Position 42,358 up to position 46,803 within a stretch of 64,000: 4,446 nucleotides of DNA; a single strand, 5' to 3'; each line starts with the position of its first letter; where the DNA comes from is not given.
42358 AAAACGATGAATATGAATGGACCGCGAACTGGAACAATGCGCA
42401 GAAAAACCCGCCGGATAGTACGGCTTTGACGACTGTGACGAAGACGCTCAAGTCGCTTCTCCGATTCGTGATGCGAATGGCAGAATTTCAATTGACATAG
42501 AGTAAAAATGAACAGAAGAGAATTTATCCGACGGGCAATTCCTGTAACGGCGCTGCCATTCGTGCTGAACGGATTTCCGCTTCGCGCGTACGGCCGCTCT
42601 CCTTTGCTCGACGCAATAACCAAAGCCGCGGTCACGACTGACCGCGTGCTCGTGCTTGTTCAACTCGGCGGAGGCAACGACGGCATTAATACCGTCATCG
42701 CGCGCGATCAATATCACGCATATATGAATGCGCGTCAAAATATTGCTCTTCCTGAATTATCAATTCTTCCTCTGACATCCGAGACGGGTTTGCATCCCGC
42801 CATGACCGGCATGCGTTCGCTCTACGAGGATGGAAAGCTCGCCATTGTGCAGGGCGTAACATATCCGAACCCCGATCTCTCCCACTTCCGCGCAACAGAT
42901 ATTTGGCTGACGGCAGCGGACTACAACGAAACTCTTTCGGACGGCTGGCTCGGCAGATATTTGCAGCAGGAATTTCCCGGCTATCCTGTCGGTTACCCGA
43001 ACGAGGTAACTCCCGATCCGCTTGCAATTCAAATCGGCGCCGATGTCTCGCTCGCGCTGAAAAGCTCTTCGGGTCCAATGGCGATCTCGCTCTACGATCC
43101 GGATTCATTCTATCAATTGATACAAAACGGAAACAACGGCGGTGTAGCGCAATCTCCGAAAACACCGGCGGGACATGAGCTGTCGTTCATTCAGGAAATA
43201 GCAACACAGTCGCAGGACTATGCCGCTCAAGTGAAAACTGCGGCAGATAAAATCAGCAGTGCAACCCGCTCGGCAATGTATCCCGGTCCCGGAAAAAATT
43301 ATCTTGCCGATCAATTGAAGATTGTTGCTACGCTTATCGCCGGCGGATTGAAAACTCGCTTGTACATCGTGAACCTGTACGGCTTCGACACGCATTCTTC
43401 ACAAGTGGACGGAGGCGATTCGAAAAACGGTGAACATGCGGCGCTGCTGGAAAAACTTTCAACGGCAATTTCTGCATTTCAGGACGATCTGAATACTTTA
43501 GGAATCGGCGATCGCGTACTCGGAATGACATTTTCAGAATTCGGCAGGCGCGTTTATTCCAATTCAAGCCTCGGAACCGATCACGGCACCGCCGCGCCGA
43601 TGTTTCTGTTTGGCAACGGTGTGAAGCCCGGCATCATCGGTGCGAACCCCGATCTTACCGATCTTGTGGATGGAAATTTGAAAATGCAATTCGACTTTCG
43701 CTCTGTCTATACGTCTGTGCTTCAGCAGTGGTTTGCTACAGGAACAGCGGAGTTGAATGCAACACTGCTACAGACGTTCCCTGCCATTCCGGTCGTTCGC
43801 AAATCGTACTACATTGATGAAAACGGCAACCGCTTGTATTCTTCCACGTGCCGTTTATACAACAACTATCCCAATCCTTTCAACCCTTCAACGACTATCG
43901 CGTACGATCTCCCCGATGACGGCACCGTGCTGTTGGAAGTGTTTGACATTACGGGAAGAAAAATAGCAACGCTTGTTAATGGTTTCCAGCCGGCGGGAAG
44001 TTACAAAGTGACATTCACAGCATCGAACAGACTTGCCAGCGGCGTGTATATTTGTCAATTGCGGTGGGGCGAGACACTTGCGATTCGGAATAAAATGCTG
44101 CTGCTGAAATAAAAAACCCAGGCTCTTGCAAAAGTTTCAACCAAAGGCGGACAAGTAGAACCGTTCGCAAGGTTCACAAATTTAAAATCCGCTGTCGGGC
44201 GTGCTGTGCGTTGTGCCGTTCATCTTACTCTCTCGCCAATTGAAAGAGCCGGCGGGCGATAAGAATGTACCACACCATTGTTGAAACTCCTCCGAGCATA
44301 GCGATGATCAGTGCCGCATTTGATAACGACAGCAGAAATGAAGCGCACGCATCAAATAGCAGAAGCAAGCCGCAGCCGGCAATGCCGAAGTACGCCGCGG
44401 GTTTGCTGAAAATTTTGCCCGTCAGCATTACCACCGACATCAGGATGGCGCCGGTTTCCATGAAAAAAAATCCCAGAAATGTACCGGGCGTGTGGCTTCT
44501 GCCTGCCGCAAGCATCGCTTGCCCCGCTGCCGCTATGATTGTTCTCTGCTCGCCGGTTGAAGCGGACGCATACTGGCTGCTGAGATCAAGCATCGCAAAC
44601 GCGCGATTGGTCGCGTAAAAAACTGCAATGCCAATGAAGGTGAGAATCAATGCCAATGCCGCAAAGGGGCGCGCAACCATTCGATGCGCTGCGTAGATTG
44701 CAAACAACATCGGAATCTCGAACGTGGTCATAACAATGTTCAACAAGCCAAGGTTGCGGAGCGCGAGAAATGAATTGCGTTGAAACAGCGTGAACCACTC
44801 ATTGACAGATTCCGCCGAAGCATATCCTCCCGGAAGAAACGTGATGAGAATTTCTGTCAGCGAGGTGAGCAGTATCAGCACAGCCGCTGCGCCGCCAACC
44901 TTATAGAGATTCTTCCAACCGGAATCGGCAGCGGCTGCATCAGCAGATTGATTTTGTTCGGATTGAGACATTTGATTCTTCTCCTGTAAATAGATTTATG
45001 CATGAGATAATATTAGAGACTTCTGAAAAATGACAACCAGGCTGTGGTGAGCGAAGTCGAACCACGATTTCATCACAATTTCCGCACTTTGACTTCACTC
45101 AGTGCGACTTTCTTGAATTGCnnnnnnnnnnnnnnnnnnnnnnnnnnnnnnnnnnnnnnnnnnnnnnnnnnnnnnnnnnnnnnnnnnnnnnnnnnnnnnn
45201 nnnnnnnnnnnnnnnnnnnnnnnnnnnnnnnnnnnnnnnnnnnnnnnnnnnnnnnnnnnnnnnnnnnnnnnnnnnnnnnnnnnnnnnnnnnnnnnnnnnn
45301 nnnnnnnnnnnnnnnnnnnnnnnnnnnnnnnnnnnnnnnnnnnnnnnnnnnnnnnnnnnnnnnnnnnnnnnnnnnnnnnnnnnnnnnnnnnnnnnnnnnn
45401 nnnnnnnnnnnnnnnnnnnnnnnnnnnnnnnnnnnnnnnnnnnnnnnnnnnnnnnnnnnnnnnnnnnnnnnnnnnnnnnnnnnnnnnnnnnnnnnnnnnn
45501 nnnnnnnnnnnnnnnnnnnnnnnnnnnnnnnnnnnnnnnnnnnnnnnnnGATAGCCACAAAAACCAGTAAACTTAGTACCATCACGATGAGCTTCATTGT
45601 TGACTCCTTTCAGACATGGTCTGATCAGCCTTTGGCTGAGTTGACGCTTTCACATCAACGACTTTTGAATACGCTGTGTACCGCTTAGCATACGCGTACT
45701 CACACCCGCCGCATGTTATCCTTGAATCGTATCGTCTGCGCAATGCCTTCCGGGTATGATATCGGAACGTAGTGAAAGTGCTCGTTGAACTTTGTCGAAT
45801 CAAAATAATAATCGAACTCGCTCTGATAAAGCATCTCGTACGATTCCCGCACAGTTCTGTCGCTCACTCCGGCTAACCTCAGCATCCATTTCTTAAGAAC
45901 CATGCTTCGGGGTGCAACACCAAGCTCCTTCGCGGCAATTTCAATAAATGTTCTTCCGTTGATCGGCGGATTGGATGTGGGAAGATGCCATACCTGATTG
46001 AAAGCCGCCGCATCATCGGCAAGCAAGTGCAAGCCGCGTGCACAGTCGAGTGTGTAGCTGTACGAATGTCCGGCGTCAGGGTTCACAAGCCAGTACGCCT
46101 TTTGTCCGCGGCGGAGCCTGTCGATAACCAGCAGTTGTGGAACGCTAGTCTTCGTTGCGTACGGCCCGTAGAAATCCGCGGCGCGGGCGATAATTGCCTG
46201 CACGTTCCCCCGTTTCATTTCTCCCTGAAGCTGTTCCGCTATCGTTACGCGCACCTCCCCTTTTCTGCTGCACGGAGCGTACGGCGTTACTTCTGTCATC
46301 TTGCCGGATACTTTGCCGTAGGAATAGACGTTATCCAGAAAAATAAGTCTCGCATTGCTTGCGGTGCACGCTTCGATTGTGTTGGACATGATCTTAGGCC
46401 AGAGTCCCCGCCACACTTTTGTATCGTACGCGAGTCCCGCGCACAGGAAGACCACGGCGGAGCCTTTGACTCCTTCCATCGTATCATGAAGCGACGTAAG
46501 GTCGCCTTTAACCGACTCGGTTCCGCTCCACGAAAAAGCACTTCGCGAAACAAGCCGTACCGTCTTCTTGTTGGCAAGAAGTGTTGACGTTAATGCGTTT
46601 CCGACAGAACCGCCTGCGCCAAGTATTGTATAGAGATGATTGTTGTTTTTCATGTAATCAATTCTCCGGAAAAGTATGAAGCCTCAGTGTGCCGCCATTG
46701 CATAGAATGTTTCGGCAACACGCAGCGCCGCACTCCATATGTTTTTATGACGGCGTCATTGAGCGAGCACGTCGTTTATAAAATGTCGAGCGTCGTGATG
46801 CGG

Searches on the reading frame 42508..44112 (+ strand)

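Call 3: search_protein_families(library=pfam, proteins=[window:42508-44112:+], max_evalue=0.01)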
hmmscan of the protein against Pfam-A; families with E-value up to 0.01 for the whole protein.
window:42508-44112:+ (534 aa): 2 families
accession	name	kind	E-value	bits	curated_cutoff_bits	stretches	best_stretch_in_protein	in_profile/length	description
PF07394.17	DUF1501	-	1.2e-19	71.2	27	1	169-386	147-342/390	Protein of unknown function (DUF1501)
PF18962.6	Por_Secre_tail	-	9.6e-06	26.2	27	1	454-524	2-68/75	Secretion system C-terminal sorting domain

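Call 4: search_protein_families(library=ncbifam, proteins=[window:42508-44112:+], max_evalue=0.01)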
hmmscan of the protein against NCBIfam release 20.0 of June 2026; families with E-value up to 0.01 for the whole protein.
window:42508-44112:+ (534 aa): 4 families
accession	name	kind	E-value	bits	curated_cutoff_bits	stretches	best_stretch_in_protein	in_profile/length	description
TIGR04183.1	Por_Secre_tail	domain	4e-07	29.9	23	1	454-526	2-66/72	T9SS type A sorting domain-containing protein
NF038113.1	T9SSA_dep_M36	equivalog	4.8e-06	25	885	1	451-523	793-860/869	T9SS-dependent M36 family metallopeptidase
NF052323.1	T9SSA_dep_M6i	equivalog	2.8e-05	22.3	600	1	453-518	960-1024/1043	T9SS-dependent M6-like inactivated metalloprotease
NF033707.1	T9SS_sortase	equivalog_domain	0.0034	15.1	420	1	451-519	999-1076/1095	type IX secretion system sortase PorU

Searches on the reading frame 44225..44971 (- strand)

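Call 29: search_protein_families(library=pfam, proteins=[window:44225-44971:-], max_evalue=0.0001)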
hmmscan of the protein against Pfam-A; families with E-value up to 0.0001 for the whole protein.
window:44225-44971:- (248 aa): 1 family
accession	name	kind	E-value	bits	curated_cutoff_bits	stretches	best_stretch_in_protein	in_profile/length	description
PF14329.11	DUF4386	-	6.3e-06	26.7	27.6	1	66-236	39-207/210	Domain of unknown function (DUF4386)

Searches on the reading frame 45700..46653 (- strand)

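Call 29: search_protein_families(library=pfam, proteins=[window:45700-46653:-], max_evalue=0.0001)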
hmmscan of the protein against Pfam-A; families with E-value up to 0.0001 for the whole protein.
window:45700-46653:- (317 aa): 2 families
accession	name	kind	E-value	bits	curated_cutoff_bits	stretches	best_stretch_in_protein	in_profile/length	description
PF01370.27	Epimerase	-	5.3e-13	49.4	20.9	1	9-215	2-228/240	NAD dependent epimerase/dehydratase family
PF13460.12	NAD_binding_10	-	2.4e-07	31.2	27.2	1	12-120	1-110/184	NAD(P)H-binding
